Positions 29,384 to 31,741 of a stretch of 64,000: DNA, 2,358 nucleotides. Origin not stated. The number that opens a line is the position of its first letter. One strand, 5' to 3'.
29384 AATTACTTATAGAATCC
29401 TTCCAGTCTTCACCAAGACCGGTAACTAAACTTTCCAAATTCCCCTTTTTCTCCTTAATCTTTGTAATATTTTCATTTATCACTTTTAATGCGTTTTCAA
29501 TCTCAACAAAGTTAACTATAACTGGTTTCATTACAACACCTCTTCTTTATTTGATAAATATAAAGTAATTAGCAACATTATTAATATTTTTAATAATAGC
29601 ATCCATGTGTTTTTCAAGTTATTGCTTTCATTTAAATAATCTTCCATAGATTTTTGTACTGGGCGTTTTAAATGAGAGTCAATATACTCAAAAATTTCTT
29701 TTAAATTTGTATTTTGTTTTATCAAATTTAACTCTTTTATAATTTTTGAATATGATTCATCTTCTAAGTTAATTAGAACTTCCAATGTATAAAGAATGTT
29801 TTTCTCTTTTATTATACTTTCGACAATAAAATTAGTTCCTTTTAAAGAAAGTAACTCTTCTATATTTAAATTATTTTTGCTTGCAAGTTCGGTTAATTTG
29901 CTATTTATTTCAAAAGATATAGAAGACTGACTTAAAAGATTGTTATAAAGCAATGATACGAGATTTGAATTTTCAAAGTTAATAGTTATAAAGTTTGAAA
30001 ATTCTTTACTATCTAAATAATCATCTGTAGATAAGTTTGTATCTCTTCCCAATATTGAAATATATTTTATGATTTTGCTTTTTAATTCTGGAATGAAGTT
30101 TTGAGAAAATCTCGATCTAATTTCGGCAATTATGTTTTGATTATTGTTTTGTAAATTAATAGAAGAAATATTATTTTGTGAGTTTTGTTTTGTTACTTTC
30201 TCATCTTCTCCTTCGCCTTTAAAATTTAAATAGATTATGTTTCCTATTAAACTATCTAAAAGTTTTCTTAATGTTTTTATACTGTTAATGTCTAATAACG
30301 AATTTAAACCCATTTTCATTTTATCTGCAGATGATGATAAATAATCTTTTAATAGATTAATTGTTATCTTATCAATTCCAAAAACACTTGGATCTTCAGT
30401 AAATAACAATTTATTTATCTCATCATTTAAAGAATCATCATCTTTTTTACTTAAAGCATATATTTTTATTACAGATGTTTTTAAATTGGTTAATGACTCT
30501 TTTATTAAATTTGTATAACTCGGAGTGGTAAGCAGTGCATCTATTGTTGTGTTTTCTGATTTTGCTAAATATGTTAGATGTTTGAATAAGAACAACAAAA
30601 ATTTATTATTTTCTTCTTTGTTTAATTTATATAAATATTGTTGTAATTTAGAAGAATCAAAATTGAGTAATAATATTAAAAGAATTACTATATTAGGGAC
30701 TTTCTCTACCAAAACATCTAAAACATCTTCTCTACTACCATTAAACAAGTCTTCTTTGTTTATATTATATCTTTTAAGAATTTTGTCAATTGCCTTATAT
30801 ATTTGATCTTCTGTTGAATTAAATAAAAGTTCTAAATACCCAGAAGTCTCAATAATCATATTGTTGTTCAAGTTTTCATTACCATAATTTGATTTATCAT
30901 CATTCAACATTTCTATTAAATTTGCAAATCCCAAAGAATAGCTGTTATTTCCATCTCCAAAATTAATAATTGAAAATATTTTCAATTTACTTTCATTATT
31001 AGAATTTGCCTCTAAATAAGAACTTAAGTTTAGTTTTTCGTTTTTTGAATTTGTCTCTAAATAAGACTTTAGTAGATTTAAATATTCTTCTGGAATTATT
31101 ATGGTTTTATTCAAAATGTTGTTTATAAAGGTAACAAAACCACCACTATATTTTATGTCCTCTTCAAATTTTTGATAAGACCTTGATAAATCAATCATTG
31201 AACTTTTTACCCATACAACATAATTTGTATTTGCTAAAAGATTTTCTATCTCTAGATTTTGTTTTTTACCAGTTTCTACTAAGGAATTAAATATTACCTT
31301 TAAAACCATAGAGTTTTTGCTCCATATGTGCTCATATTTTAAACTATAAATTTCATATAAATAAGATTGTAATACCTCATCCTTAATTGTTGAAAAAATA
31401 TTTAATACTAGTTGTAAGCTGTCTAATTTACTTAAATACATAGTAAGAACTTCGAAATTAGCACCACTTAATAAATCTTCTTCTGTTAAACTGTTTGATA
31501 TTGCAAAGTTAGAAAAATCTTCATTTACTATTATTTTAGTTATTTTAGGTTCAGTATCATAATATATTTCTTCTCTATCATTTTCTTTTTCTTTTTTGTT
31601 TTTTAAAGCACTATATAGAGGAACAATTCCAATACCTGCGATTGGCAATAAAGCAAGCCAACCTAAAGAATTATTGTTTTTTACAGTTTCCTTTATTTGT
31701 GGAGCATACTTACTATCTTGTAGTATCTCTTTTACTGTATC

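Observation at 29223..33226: LXG-like N-terminus on a protein with a central and a C-terminal transmembrane segment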

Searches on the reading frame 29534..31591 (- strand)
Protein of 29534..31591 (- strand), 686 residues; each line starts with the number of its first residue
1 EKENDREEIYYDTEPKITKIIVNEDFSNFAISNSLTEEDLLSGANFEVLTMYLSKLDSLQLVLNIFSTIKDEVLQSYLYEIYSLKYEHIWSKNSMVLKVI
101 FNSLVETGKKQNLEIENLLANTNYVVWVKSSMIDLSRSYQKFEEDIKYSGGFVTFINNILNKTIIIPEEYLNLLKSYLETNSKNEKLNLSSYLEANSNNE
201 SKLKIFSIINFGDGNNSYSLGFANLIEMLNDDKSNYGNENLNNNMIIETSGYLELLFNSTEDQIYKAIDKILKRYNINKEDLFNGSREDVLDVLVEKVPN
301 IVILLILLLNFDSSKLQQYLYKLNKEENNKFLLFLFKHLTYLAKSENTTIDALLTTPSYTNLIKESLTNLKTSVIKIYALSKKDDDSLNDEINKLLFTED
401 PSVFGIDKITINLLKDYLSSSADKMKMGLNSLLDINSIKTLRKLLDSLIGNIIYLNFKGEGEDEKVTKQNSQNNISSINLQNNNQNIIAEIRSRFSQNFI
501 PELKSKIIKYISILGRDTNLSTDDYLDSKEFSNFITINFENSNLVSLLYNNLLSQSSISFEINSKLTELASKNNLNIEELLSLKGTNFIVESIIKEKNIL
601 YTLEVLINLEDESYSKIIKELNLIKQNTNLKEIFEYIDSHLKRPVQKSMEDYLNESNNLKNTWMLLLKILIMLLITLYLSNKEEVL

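Call 34: search_solved_structures(query=A4, max_evalue=10)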
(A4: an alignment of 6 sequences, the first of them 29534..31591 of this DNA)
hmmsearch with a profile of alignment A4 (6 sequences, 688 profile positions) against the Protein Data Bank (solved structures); distinct sequences matched with E-value up to 10: 5.
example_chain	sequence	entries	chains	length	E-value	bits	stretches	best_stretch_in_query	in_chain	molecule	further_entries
7mcd_A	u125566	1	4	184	0.098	14.1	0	325-390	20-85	AI-designed TIM-barrel F15C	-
8qbr_A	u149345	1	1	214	0.2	13.1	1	365-509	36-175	Membrane-associated protein Vipp1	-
8qbv_A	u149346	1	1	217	0.21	13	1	365-509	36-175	Membrane-associated protein Vipp1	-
8qbw_A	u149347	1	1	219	0.21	13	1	365-509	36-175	Phage shock protein A, PspA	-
6zvr_B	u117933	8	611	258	0.31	12.4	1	365-509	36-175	Vipp1 | Phage shock protein A, PspA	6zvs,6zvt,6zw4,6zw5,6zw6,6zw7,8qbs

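Call 44: predict_structure(alignment_id=A4)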
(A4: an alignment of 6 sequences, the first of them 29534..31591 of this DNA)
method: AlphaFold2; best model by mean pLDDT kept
length: 686 residues; sequences in the alignment: 6
mean_pLDDT: 59.5   pTM: 0.37
mean pLDDT of the five models: 59.5, 52.3, 50.6, 50.3, 49.1
residues with pLDDT >= 90: 25; 70-90: 211; 50-70: 220; < 50: 230
segments of 3 or more residues with pLDDT < 50: 1-21, 142-175, 196-259, 450-485, 549-562, 597-604, 624-663, 682-686
pLDDT, mean of each block of 10 residues (from residue 1): 34 34 75 84 82 77 85 89 64 65 80 85 85 72 41 34 37 50 56 47 42 36 35 33 32 38 59 63 72 66 80 90 75 83 86 92 91 74 72 72 67 73 59 69 64 34 23 23 49 68 69 59 69 64 50 38 56 64 63 50 52 57 46 38 35 38 56 65 38
secondary structure, 60 per line:
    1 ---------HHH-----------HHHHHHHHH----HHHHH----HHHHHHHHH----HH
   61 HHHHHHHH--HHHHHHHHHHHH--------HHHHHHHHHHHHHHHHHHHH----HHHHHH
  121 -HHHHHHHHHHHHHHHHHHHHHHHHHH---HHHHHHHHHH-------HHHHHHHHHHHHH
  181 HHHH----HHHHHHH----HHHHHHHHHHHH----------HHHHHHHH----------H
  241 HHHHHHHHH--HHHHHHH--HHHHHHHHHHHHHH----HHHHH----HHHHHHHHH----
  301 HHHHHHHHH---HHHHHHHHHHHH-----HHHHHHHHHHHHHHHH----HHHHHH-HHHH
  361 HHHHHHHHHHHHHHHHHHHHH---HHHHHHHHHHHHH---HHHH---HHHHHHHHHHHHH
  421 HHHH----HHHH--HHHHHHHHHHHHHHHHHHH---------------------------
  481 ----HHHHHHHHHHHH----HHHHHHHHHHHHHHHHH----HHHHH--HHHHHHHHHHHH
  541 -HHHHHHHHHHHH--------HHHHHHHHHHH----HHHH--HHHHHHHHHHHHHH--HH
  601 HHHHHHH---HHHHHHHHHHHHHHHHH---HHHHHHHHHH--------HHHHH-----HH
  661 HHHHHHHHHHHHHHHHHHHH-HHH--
elements in order (helices of 4 or more, strands of 3 or more residues): H24-32 H37-41 H46-54 H59-68 H71-82 H91-110 H115-120 H122-147 H151-160 H168-184 H189-195 H200-211 H222-229 H240-249 H252-258 H261-274 H279-283 H288-296 H301-309 H313-324 H330-345 H350-355 H357-381 H385-397 H401-404 H408-424 H429-432 H435-453 H485-496 H501-517 H522-526 H529-540 H542-553 H562-572 H577-580 H583-596 H599-607 H611-627 H631-640 H649-653 H659-680
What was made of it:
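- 30227..31528 (-): aa 567-1000: helical modules on the C-terminal side of TM1, homologous to those on the N-terminal side. AF2 model is all-helical, with pLDDT 70-92 in parts (call 44).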

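Call 64: fold_search(model_id=the predicted structure, library=pdb)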
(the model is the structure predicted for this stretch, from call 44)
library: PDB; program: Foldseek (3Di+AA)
matches with E <= 10: 73; with E <= 0.001: 0
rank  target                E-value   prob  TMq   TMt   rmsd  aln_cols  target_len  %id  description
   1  6en4_C                8.5e-01  0.16  0.17  0.15  21.1       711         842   10  SF3b core in complex with a splicing modulator (released 2018-06-20)
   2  3brx                  1.5e+00  0.13  0.08  0.14  14.0       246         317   13  Crystal Structure of calcium-bound cotton annexin Gh1 (released 2008-05-06)
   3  8aaf_e                1.5e+00  0.08  0.14  0.09  26.6       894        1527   13  Yeast RQC complex in state G (released 2023-03-08)
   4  7t65_A                1.8e+00  0.04  0.10  0.03  37.0       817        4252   11  Rabbit RyR1 disease mutant Y523S in complex with FKBP12.6 embedded in lipidic nanodisc in the open state (released 2022-07-20)
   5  5ife_C                2.0e+00  0.10  0.16  0.14  20.4       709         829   10  Crystal structure of the human SF3b core complex (released 2016-10-26)
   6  1jdh_A                2.0e+00  0.06  0.10  0.11  24.4       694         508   11  CRYSTAL STRUCTURE OF BETA-CATENIN AND HTCF-4 (released 2001-12-05)
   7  2htl_A                2.5e+00  0.04  0.08  0.10  26.2       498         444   10  Structure of the Escherichia coli ClC chloride channel Y445F mutant and Fab complex (released 2006-09-19)
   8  7qpg_R                2.6e+00  0.04  0.10  0.05  46.6       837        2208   14  Human RZZ kinetochore corona complex. (released 2022-03-16)
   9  6ad7_A                2.7e+00  0.04  0.09  0.11  25.9       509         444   11  Crystal structure of the E148D mutant CLC-ec1 in 20 mM bromide (released 2019-08-28)
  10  7qtt_W                2.9e+00  0.06  0.10  0.13  30.0       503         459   15  Structural organization of a late activated human spliceosome (Baqr, core region) (released 2023-05-10)
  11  7pgs_N                3.0e+00  0.06  0.14  0.09  30.5       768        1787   11  Consensus structure of human Neurofibromin isoform 2 (released 2021-11-17)
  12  6nr7                  3.0e+00  0.06  0.13  0.10  28.1       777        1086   10  Rerefinement of chicken vinculin (released 2020-01-29)
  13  7kzt_V                3.1e+00  0.06  0.14  0.11  24.3       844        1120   14  Structure of the human fanconi anaemia Core-UBE2T-ID-DNA complex in intermediate state (released 2021-03-10)
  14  8jhq                  3.1e+00  0.05  0.10  0.12  23.4       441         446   10  Cryo-EM structure of human S1P transporter SPNS2 bound with S1P (released 2024-01-10)
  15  8q7e_B                3.1e+00  0.03  0.10  0.07  31.1       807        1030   11  Structure of CUL9-RBX1 ubiquitin E3 ligase complex - hexameric assembly (released 2024-04-17)
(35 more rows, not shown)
